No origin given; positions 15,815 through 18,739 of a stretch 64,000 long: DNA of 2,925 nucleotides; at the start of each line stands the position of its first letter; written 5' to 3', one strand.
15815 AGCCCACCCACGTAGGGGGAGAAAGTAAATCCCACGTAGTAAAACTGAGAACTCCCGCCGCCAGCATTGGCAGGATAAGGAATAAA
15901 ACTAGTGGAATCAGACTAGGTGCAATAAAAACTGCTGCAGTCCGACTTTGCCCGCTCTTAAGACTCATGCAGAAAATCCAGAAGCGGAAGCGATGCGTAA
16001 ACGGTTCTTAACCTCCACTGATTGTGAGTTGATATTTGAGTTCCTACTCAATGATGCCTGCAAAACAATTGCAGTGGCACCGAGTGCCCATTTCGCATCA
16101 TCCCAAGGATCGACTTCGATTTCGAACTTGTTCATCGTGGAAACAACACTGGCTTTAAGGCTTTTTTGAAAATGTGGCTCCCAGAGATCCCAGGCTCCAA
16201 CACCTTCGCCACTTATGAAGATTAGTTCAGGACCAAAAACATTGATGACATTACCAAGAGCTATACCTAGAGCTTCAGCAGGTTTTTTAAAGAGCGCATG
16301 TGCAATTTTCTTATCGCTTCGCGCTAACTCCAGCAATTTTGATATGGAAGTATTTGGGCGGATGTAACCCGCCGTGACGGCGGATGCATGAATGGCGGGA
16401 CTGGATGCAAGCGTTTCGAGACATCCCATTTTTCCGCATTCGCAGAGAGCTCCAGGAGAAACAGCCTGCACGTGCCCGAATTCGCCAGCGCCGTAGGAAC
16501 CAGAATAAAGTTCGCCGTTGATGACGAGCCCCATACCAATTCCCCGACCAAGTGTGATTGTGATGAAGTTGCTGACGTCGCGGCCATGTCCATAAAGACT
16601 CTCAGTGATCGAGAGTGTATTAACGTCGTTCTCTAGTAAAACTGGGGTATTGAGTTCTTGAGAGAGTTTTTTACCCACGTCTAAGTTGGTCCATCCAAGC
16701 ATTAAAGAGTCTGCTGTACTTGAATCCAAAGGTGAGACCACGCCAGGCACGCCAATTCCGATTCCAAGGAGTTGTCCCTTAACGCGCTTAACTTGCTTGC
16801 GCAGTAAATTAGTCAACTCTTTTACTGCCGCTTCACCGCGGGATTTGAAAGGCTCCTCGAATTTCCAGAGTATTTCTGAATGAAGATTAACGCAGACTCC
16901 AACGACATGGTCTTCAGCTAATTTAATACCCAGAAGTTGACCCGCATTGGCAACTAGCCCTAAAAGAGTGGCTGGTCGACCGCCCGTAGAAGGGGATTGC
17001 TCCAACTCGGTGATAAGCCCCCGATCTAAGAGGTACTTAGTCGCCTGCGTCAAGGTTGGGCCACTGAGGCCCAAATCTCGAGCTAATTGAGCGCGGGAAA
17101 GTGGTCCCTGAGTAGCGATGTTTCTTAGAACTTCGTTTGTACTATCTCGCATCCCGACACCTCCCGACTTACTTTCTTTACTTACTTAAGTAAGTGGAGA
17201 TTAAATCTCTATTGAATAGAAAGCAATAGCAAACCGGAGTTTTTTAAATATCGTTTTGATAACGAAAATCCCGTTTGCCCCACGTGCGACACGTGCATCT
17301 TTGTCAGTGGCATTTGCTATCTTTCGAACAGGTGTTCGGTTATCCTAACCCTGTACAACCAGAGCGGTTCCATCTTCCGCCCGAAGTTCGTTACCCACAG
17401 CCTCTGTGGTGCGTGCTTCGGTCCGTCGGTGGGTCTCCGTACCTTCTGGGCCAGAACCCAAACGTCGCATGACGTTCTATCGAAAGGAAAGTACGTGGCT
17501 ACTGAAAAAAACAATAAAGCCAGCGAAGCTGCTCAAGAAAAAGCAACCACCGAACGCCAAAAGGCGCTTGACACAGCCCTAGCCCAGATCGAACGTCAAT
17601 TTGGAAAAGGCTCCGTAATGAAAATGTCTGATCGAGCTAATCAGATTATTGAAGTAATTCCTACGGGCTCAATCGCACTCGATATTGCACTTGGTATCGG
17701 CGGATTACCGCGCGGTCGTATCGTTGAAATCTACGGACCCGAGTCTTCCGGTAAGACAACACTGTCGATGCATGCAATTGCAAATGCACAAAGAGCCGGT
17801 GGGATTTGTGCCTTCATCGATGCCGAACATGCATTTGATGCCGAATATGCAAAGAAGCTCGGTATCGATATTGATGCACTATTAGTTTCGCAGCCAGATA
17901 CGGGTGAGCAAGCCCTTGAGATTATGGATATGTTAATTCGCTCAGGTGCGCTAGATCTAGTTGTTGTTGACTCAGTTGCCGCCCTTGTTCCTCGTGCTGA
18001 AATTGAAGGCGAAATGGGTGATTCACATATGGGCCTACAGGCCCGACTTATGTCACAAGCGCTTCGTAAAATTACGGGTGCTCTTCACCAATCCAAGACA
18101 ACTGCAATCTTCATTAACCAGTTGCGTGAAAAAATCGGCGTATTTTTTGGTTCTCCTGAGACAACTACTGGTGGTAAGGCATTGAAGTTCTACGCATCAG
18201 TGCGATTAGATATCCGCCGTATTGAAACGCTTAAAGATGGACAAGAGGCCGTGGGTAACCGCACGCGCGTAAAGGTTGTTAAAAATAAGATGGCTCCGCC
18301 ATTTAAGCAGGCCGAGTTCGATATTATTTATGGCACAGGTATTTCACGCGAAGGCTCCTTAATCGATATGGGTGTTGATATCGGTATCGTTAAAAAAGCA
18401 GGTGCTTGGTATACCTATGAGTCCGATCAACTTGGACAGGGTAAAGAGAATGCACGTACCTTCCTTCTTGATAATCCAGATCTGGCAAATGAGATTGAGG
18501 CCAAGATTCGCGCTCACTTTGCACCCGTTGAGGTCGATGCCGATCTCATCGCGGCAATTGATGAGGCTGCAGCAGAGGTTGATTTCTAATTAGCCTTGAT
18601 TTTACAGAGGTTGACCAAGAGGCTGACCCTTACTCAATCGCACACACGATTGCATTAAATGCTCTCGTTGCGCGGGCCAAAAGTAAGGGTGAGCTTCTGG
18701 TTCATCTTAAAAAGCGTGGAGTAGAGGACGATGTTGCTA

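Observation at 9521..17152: Candidate cycloalternan (cyclic tetrasaccharide) scavenging locus with no cyclic-sugar-forming enzymes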

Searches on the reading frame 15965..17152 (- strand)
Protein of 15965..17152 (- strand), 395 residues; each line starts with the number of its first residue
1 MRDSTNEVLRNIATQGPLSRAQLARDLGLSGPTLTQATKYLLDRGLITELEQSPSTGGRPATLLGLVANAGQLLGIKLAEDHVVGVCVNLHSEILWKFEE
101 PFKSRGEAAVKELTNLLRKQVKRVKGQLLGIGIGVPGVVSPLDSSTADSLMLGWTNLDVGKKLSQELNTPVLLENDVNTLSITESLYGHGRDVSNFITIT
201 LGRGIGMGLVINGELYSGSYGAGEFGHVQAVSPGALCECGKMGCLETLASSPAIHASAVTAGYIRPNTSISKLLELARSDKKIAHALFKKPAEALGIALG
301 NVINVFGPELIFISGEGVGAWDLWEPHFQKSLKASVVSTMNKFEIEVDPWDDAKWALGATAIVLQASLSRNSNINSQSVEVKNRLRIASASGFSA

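Call 3: search_protein_families(library=pfam, proteins=[window:15965-17152:-])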
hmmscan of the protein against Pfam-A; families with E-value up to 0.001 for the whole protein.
window:15965-17152:- (395 aa): 4 families
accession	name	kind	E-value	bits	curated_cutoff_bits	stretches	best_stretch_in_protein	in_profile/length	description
PF00480.26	ROK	-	1.2e-48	166.5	22.9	1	75-365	3-293/294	ROK family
PF12802.13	MarR_2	-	1.2e-06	29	27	1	8-49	10-52/61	MarR family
PF01047.28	MarR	-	2.4e-06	27.8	24.6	1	8-48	8-48/59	MarR family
PF13412.12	HTH_24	-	0.00043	20.3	21.9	1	4-48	4-48/48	Winged helix-turn-helix DNA-binding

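Call 4: search_protein_families(library=ncbifam, proteins=[window:15965-17152:-])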
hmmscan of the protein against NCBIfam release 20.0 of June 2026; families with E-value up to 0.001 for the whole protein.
window:15965-17152:- (395 aa): 14 families
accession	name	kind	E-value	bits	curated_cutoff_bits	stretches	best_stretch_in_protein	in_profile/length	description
NF047937.1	TransRegNagC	equivalog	9.8e-52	176.5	650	1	7-368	15-388/399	DNA-binding transcriptional regulator NagC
NF049930.1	TransRegMlc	equivalog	1.4e-38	133.3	530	1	7-347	20-372/405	sugar metabolism global transcriptional regulator Mlc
TIGR00744.1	ROK_glcA_fam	subfamily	3.2e-37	128.5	260.35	1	86-299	13-229/318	ROK family glucokinase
NF007251.0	PRK09698.1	equivalog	5.7e-29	101.3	253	1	108-318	44-248/304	allose kinase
NF007108.0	PRK09557.1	equivalog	1.5e-23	83.5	443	1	108-338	39-275/303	fructokinase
NF009835.0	PRK13310.1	equivalog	1.2e-22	80.6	380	1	108-364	38-301/303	N-acetylglucosamine kinase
NF003461.0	PRK05082.1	subfamily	1.9e-21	76.7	283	1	108-319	36-244/291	N-acetylmannosamine kinase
NF047821.1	NactlManKinNanK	equivalog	5.6e-18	65.5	450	1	108-319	43-244/288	N-acetylmannosamine kinase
NF045551.1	GK_Pyrobac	equivalog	3.4e-16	59.4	500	1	165-366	84-283/294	ATP-dependent glucokinase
NF042998.1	bglucokin_BglK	equivalog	1.2e-15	57.5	550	1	125-316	51-243/291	beta-glucoside kinase BglK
NF045942.1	PolPhglucPhase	equivalog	7.1e-13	48.9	250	1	98-229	31-155/242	polyphosphate--glucose phosphotransferase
NF009836.0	PRK13311.1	equivalog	2.1e-10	40.3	551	1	129-308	58-246/256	N-acetyl-D-glucosamine kinase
NF045550.1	FrctkaseScrK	equivalog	1.1e-09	38.2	400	1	126-262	53-198/293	fructokinase ScrK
NF040939.2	trans_reg_lrs14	equivalog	0.0007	19.6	90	0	3-61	21-80/103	Lrs14 family HTH-type transcriptional regulator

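Call 70: search_solved_structures(query=window:15965-17152:-, max_evalue=1e-10, show_alignments=1)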
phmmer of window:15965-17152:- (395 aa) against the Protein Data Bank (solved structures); distinct sequences matched with E-value up to 1e-10: 28.
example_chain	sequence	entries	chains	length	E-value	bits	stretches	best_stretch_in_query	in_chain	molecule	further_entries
5f7r_E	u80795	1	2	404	1.3e-47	165.9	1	8-365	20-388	Lmo0178 protein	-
5f7p_E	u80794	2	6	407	1.3e-47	165.9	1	8-365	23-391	Lmo0178 protein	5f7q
1z05_A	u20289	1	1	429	4.5e-33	118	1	7-332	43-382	transcriptional regulator, ROK family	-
3eo3_A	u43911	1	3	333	7.1e-25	91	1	120-364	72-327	Bifunctional UDP-N-acetylglucosamine 2-epimerase/N-acetylmannosamine kinase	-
2yhy_A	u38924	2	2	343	7.7e-25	90.9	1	120-364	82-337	BIFUNCTIONAL UDP-N-ACETYLGLUCOSAMINE 2-EPIMERASE/N-ACETYLMANNOSAMINE KINASE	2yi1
2yhw_A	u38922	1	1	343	1.2e-24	90.3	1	120-364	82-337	BIFUNCTIONAL UDP-N-ACETYLGLUCOSAMINE 2-EPIMERASE/N-ACETYLMANNOSAMINE KINASE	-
3bp8_A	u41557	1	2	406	1.3e-24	90.2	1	6-341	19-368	Putative NAGC-like transcriptional regulator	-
2qm1_A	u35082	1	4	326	1.4e-24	90.1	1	96-367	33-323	Glucokinase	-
9srt_D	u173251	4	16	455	3.8e-24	88.6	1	6-341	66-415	DNA-binding transcriptional repressor Mlc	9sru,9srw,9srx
1z6r_A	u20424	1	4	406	6.7e-24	87.8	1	6-341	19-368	Mlc protein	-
2hoe_A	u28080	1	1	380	3.1e-23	85.6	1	6-232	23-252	N-acetylglucosamine kinase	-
3vgk_A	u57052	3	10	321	2e-21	79.7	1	129-267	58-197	Glucokinase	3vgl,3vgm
3vov_A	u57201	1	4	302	1.9e-20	76.4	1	104-319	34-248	Glucokinase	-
4ija_A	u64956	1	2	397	2.1e-19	73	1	1-365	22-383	XylR protein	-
6jdc_A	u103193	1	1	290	3.3e-18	69.1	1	109-316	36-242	N-acetylmannosamine kinase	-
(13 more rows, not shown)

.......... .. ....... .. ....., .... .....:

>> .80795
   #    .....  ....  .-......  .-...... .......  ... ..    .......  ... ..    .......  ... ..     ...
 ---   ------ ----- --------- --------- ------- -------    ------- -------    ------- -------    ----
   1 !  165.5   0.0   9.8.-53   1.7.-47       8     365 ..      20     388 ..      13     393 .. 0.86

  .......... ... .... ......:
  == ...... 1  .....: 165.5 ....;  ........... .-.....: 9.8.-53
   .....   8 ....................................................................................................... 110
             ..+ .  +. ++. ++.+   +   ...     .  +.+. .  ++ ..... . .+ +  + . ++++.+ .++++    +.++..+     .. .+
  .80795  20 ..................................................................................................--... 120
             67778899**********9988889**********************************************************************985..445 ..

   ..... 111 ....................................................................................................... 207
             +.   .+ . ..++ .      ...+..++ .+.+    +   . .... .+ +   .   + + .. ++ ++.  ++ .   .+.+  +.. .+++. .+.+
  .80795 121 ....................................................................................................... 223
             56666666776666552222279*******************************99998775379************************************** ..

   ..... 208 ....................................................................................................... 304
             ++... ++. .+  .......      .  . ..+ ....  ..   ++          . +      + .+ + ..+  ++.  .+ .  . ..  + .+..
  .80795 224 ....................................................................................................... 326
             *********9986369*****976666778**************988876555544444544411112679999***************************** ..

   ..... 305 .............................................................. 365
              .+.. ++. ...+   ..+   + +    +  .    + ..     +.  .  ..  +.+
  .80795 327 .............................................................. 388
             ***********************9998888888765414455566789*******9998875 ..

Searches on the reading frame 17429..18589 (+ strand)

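Call 3: search_protein_families(library=pfam, proteins=[window:17429-18589:+])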
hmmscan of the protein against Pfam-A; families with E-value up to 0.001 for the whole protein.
window:17429-18589:+ (386 aa): 6 families
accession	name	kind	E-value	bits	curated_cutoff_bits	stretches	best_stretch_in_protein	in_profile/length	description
PF00154.27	RecA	-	7.5e-143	475.1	27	1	45-306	1-262/262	recA bacterial DNA recombination protein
PF21096.2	RecA_C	-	1.4e-25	89.6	27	1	309-364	1-56/57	RecA C-terminal domain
PF06745.19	ATPase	-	2e-09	37.6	26.6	1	78-275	2-195/231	KaiC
PF08423.17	Rad51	-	3.6e-08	33.4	22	1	73-264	5-211/244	Rad51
PF01637.24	ATPase_2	-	3.3e-05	24.2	33.2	1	97-154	21-69/225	ATPase domain predominantly from Archaea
PF13191.12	AAA_16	-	0.00062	20.7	32.6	0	94-231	22-140/167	AAA ATPase domain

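Call 4: search_protein_families(library=ncbifam, proteins=[window:17429-18589:+])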
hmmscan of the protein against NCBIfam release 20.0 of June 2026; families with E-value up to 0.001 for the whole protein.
window:17429-18589:+ (386 aa): 13 families
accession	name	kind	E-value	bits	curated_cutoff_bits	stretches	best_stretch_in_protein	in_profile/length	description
TIGR02012.1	tigrfam_recA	equivalog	7.5e-173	574.2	325.3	1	42-361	1-320/321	recombinase RecA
NF007072.0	PRK09519.1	equivalog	2.9e-172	574.9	1024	2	40-288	4-252/790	intein-containing recombinase RecA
TIGR02237.1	recomb_radB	equivalog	2.6e-16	60.1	172.4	1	90-272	6-183/210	DNA repair and recombination protein RadB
NF003301.0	PRK04301.1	equivalog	5.6e-14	52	259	1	50-264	58-283/316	DNA repair and recombination protein RadA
NF033429.2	ImuA_translesion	equivalog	1e-11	45.1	150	1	70-180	9-120/181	translesion DNA synthesis-associated protein ImuA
TIGR02236.1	recomb_radA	equivalog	2.1e-10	40.5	361.15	1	38-264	41-279/311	DNA repair and recombination protein RadA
TIGR02238.1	recomb_DMC1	equivalog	5.9e-09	35.5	447.7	1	63-264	65-281/314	meiotic recombinase Dmc1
NF006861.0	PRK09361.1-1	equivalog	3.1e-08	33.4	278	1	75-135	3-62/235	DNA repair and recombination protein RadB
NF058630.1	repair_Rv3395c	exception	4.1e-08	33.1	65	1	90-190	4-94/153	DnaE2-dependent mutagenesis accessory factor ImuA'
TIGR02239.1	recomb_RAD51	equivalog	3e-07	29.8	478.05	1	62-264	64-281/316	DNA repair protein RAD51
TIGR03881.1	KaiC_arch_4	hypoth_equivalog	3.7e-07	30.1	247.8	1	77-173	3-80/231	KaiC domain-containing protein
NF006799.0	PRK09302.1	equivalog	2.1e-05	23.3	408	1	74-229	252-405/515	circadian clock protein KaiC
NF004723.0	PRK06067.1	subfamily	0.00093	18.8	194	0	70-121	9-59/243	flagellar accessory protein FlaH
